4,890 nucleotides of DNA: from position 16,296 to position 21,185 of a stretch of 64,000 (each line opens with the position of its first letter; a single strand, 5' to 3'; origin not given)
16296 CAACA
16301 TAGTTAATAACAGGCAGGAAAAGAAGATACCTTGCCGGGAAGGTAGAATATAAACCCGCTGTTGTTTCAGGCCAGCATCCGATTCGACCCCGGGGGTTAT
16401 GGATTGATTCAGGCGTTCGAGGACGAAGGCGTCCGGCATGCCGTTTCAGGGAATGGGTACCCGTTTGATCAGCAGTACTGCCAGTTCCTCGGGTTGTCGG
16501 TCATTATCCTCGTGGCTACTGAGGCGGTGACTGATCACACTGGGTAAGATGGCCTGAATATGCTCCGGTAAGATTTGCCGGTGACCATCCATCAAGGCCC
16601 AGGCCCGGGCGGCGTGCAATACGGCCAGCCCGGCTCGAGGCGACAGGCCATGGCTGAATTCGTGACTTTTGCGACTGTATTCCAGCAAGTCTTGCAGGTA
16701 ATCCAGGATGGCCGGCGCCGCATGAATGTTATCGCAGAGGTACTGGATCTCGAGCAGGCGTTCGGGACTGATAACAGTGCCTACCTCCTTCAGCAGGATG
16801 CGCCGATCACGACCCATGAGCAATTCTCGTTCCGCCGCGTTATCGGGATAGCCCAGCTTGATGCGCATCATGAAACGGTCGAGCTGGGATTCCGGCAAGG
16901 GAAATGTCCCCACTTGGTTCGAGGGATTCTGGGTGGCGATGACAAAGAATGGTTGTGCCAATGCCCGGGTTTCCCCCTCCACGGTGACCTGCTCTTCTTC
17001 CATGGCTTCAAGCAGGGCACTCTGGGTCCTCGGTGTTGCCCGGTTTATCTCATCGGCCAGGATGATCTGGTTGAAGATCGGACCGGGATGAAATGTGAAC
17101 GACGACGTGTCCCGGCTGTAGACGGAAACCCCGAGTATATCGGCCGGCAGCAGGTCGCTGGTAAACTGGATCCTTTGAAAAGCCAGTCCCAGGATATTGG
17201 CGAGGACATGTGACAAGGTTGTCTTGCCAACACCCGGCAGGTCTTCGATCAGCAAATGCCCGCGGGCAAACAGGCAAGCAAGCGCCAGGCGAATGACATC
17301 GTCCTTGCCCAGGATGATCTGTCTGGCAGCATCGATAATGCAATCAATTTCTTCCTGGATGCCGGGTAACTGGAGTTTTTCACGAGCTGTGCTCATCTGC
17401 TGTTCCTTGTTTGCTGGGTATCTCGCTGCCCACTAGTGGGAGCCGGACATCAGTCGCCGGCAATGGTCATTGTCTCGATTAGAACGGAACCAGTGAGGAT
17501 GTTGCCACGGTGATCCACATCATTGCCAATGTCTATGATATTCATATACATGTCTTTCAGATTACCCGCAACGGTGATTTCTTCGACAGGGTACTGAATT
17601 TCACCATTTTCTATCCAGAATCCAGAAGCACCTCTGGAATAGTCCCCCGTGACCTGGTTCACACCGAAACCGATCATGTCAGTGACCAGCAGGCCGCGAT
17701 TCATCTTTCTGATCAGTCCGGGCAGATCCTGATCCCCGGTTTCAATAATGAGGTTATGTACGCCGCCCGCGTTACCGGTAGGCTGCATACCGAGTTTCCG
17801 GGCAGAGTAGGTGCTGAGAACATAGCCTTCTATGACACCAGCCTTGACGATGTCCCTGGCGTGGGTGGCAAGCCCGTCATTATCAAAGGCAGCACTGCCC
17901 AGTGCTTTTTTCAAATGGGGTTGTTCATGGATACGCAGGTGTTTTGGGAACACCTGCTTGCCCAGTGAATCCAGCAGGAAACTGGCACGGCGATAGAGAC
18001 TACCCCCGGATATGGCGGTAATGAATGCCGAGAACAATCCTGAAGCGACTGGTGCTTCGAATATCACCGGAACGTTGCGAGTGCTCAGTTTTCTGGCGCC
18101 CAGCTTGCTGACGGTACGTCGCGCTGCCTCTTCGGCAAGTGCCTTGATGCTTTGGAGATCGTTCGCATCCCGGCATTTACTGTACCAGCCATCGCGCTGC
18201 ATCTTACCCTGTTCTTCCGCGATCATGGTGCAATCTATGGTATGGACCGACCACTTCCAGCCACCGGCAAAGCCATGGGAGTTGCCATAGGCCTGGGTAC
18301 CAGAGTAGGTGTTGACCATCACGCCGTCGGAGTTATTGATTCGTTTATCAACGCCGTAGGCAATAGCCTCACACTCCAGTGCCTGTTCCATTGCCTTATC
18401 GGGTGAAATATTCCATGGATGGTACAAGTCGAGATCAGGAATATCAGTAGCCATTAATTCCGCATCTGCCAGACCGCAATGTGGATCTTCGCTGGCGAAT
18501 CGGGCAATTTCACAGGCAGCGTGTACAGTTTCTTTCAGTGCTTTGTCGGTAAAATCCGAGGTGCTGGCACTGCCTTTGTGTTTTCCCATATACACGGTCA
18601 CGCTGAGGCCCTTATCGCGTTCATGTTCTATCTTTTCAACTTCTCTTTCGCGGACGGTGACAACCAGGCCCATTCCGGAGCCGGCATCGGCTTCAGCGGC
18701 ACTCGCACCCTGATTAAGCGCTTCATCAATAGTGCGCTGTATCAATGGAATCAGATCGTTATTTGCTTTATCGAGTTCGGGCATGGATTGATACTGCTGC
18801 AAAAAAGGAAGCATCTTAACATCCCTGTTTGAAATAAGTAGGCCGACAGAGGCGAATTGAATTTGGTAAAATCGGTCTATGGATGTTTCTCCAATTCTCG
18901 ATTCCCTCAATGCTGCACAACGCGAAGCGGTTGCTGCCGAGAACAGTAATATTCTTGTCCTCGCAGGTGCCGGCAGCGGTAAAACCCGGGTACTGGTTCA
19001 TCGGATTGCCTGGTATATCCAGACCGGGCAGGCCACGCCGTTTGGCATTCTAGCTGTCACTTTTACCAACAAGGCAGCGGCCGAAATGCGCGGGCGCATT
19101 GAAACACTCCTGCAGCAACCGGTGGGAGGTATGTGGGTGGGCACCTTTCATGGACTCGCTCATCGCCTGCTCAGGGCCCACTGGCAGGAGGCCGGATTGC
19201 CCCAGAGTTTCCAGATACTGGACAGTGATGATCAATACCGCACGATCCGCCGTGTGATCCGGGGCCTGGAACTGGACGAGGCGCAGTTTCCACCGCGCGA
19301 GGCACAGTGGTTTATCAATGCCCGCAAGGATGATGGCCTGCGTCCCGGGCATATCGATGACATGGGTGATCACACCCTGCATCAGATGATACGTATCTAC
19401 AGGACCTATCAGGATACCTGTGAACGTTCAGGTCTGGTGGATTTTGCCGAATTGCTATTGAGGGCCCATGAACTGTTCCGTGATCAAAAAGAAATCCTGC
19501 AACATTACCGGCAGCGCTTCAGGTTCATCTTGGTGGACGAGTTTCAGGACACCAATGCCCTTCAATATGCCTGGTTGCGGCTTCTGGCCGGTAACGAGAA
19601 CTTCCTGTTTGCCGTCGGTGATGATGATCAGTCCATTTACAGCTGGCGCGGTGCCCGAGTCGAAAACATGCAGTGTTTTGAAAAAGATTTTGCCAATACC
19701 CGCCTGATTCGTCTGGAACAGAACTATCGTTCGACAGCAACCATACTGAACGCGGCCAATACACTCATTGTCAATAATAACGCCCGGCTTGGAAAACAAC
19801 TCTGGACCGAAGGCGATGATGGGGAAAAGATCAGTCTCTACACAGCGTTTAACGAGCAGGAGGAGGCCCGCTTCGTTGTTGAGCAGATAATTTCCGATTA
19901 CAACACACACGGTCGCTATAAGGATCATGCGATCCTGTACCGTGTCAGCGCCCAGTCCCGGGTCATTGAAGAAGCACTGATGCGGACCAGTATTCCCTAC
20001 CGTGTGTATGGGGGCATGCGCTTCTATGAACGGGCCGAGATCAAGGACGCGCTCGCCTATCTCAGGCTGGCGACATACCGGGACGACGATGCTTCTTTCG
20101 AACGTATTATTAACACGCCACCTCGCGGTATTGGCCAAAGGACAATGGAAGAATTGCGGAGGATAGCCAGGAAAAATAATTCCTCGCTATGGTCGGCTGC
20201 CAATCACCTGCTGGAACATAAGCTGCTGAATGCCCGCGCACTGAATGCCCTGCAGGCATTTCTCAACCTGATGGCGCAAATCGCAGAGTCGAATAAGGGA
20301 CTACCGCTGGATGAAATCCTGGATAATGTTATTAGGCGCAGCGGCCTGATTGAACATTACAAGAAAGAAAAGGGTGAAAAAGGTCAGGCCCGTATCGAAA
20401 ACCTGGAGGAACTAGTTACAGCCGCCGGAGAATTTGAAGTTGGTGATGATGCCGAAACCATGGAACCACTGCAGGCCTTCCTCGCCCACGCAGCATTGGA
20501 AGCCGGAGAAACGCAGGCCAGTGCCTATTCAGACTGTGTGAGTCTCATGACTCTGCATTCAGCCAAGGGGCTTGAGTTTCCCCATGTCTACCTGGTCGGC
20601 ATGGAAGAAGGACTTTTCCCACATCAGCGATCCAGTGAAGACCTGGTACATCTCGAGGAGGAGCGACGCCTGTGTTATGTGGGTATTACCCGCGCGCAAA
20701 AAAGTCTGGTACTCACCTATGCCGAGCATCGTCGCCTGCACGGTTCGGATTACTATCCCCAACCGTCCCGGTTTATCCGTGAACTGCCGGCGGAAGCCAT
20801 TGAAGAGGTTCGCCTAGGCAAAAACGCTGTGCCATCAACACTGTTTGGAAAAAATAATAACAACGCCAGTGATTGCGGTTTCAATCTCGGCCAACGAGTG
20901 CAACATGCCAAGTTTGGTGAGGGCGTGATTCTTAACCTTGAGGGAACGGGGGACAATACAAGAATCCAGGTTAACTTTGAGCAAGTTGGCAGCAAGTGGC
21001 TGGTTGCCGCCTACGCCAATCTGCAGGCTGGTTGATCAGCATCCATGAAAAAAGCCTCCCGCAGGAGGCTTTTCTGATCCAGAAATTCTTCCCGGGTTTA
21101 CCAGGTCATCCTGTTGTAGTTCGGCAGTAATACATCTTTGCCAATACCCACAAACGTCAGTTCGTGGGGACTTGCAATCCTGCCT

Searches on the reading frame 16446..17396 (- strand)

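Call 14: search_protein_families(library=ncbifam, proteins=[window:16446-17396:-], max_evalue=1e-10)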
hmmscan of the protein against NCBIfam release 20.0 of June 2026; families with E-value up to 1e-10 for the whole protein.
window:16446-17396:- (316 aa): 0 families

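Call 81: search_protein_families(library=pfam, proteins=[window:16446-17396:-], max_evalue=0.000001)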
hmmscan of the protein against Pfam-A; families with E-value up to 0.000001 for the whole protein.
window:16446-17396:- (316 aa): 5 families
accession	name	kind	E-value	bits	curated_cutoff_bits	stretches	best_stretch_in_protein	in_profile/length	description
PF07726.17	AAA_3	-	6.4e-62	207.7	27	1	47-177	1-131/131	ATPase family associated with various cellular activities (AAA)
PF17863.7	AAA_lid_2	-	5.3e-16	58.5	22.7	1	241-299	3-64/74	AAA lid domain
PF07728.20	AAA_5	-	1.3e-12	48.3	22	1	53-175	7-139/139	AAA domain (dynein-related subfamily)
PF00004.35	AAA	-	6.5e-07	30.3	21.2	0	54-181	7-129/131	ATPase family associated with various cellular activities (AAA)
PF20030.5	bpMoxR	-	7.3e-07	28.9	27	0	19-194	5-179/205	MoxR domain in the MoxR-vWA-beta-propeller ternary systems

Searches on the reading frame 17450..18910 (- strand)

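Call 14: search_protein_families(library=ncbifam, proteins=[window:17450-18910:-], max_evalue=1e-10)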
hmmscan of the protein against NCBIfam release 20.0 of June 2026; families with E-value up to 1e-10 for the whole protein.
window:17450-18910:- (486 aa): 3 families
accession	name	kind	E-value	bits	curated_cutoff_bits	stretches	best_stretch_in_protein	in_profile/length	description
NF008268.0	PRK11040.1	equivalog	7.8e-160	532.4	438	1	66-486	26-446/446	metalloprotease PmbA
NF040952.1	Arch_mtprotase_TldD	equivalog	6.3e-23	81.2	635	1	60-466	3-413/443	zinc metalloprotease TldD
NF008006.0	PRK10735.1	equivalog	2.2e-14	52.8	513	1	92-466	56-446/481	metalloprotease TldD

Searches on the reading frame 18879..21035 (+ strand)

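Call 15: search_protein_families(library=ncbifam, proteins=[window:18879-21035:+], max_evalue=1e-10)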
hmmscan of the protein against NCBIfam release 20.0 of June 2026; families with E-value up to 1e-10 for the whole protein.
window:18879-21035:+ (718 aa): 15 families
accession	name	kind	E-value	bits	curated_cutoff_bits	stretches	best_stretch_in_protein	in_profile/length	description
NF008743.0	PRK11773.1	equivalog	0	1181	965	1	1-717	1-719/720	DNA helicase II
TIGR01075.1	uvrD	equivalog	0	1113.4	1144.45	1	6-715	1-714/715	DNA helicase II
TIGR01073.1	pcrA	equivalog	1.3e-236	787.5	911.2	1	7-715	2-724/725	DNA helicase PcrA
TIGR01074.1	rep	equivalog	3.4e-181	603.9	951.45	1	10-643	2-640/668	DNA helicase Rep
NF008172.0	PRK10919.1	equivalog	8.7e-149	496.8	1168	1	10-641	3-638/673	DNA helicase Rep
TIGR02785.1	addA_Gpos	equivalog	3.6e-55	187.4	707.65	3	171-296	342-479/1234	helicase-exonuclease AddAB subunit AddA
NF008276.0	PRK11054.1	equivalog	8.5e-53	179.8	543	2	9-103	196-288/684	DNA helicase IV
TIGR00609.1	recB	equivalog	2.8e-40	138.3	696.05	1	172-301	328-459/1175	exodeoxyribonuclease V subunit beta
TIGR02784.1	addA_alphas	equivalog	7.7e-38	130.5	860.75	1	168-305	341-501/1138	double-strand break repair helicase AddA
NF010487.0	PRK13909.1-4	equivalog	4e-33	114.7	759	1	166-403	276-531/924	RecB-like helicase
NF010485.0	PRK13909.1-2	equivalog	7.7e-32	110.4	650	1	166-299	277-426/909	RecB-like helicase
NF041464.1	HelD_BACSU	equivalog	1.5e-15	56.2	419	0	210-370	543-696/779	RNA polymerase recycling motor HelD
NF008128.0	PRK10876.1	equivalog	3.7e-15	54.7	1697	1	171-301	333-465/1181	exodeoxyribonuclease V subunit beta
NF010484.0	PRK13909.1-1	equivalog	8.7e-15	53.5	1074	0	212-297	343-435/945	RecB-like helicase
NF010486.0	PRK13909.1-3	equivalog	9.7e-15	53.6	1109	0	215-298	332-424/921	RecB-like helicase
